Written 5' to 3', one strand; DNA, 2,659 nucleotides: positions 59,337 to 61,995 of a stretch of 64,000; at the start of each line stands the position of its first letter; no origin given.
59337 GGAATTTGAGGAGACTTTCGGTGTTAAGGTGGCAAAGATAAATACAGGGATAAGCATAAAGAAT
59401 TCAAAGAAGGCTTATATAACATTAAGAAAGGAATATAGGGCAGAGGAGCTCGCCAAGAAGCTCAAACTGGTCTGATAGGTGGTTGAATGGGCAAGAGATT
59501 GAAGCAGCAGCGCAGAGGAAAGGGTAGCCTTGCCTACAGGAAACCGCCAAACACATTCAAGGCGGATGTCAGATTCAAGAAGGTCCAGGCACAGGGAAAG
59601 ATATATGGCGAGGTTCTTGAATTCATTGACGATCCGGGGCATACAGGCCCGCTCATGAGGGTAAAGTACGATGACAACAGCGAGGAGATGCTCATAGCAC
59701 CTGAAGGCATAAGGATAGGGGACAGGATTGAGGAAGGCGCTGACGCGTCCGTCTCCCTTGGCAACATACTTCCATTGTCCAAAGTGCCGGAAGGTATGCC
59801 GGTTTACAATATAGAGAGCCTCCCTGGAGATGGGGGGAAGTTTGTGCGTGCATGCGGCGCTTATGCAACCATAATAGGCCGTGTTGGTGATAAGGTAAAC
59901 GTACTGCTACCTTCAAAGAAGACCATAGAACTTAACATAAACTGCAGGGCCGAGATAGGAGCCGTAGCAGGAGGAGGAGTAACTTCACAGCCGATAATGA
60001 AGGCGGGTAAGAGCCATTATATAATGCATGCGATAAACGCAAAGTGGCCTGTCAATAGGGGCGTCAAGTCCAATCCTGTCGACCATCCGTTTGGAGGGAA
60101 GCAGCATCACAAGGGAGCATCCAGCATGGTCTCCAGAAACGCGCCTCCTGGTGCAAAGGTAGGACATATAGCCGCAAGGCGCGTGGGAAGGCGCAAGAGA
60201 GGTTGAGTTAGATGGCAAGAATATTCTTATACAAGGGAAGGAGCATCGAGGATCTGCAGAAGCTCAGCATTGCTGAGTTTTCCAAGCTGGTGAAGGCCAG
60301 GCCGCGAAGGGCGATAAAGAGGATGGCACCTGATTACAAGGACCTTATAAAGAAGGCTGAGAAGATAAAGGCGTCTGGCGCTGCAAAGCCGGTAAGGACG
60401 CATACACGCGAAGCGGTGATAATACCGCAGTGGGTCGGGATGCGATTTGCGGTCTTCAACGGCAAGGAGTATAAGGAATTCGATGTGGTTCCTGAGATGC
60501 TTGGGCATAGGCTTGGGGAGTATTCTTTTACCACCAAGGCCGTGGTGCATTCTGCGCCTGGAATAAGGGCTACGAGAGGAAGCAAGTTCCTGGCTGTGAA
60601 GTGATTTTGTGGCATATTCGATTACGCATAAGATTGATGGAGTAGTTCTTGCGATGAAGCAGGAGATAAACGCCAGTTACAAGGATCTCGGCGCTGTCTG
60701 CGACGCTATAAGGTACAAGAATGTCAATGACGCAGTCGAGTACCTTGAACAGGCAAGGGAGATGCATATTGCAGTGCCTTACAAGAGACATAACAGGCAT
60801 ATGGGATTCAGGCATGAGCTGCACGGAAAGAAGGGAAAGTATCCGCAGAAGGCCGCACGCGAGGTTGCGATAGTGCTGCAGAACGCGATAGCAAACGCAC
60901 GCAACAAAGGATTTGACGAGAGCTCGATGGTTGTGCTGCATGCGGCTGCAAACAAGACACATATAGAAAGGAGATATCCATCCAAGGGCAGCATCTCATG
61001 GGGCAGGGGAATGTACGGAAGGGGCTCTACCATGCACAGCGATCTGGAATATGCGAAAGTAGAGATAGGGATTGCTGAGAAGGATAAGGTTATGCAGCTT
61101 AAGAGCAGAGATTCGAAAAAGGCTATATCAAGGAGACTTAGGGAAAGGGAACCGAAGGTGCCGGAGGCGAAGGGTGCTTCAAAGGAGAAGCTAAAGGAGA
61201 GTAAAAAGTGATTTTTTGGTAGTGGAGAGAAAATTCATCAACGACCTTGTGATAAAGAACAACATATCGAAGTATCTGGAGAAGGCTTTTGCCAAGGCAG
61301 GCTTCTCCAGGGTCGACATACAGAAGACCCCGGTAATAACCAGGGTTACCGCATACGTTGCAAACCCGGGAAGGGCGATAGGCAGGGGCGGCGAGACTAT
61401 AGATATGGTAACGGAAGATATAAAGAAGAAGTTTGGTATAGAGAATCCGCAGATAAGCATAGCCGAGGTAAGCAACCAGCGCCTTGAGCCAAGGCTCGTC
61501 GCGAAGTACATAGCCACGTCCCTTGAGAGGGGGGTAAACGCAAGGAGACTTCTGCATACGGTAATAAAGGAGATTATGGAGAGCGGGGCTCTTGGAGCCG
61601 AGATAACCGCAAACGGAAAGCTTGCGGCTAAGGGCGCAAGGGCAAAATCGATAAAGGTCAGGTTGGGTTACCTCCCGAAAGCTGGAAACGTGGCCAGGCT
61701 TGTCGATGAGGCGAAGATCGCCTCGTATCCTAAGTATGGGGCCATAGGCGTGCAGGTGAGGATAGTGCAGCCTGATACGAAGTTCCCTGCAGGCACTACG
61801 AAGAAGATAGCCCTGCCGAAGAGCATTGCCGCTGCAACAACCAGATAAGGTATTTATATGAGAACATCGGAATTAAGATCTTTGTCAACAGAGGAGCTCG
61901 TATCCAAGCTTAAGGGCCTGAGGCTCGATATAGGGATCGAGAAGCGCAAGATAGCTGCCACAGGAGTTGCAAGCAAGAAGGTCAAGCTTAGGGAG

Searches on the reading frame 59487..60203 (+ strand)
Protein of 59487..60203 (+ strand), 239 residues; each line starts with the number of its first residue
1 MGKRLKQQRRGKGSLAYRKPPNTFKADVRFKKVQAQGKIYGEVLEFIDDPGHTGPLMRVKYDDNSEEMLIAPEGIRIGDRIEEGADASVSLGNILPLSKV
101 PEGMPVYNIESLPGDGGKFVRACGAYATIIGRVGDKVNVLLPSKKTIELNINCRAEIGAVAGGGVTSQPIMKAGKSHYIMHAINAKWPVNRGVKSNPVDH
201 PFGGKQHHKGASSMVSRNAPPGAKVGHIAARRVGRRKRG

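Call 69: search_protein_families(library=pfam, proteins=[window:59487-60203:+], max_evalue=0.0001)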
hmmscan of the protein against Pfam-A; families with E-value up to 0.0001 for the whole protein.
window:59487-60203:+ (239 aa): 1 family
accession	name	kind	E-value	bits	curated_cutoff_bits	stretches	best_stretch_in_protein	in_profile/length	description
PF03947.24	Ribosomal_L2_C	-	1.2e-36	126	33.7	1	91-217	2-118/126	Ribosomal Proteins L2, C-terminal domain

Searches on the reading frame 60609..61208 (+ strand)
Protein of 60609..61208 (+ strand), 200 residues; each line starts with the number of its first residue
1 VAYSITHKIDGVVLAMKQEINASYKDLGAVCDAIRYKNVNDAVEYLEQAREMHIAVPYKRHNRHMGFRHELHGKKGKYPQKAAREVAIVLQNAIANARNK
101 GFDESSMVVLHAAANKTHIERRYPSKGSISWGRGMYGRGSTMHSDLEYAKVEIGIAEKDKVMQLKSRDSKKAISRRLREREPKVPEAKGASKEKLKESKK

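Call 69: search_protein_families(library=pfam, proteins=[window:60609-61208:+], max_evalue=0.0001)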
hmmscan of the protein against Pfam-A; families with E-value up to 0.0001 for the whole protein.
window:60609-61208:+ (200 aa): 1 family
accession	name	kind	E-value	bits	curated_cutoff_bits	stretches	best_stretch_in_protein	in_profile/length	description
PF00237.24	Ribosomal_L22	-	4.7e-14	52.9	28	1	15-124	1-82/104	Ribosomal protein L22p/L17e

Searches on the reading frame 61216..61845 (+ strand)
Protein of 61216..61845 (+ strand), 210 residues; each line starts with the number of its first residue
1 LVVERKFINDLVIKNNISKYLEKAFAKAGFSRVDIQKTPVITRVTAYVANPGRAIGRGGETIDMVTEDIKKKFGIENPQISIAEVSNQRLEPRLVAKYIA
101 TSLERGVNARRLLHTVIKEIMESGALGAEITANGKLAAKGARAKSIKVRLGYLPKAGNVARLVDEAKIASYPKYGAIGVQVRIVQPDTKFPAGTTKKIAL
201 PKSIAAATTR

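Call 69: search_protein_families(library=pfam, proteins=[window:61216-61845:+], max_evalue=0.0001)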
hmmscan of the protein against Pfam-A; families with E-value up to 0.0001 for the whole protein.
window:61216-61845:+ (210 aa): 2 families
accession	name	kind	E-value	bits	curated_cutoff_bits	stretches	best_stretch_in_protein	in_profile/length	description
PF00189.25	Ribosomal_S3_C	-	2.3e-16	60.5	34.1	1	99-183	1-83/83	Ribosomal protein S3, C-terminal domain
PF07650.23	KH_2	-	7.2e-14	51.8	22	1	17-87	2-75/78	KH domain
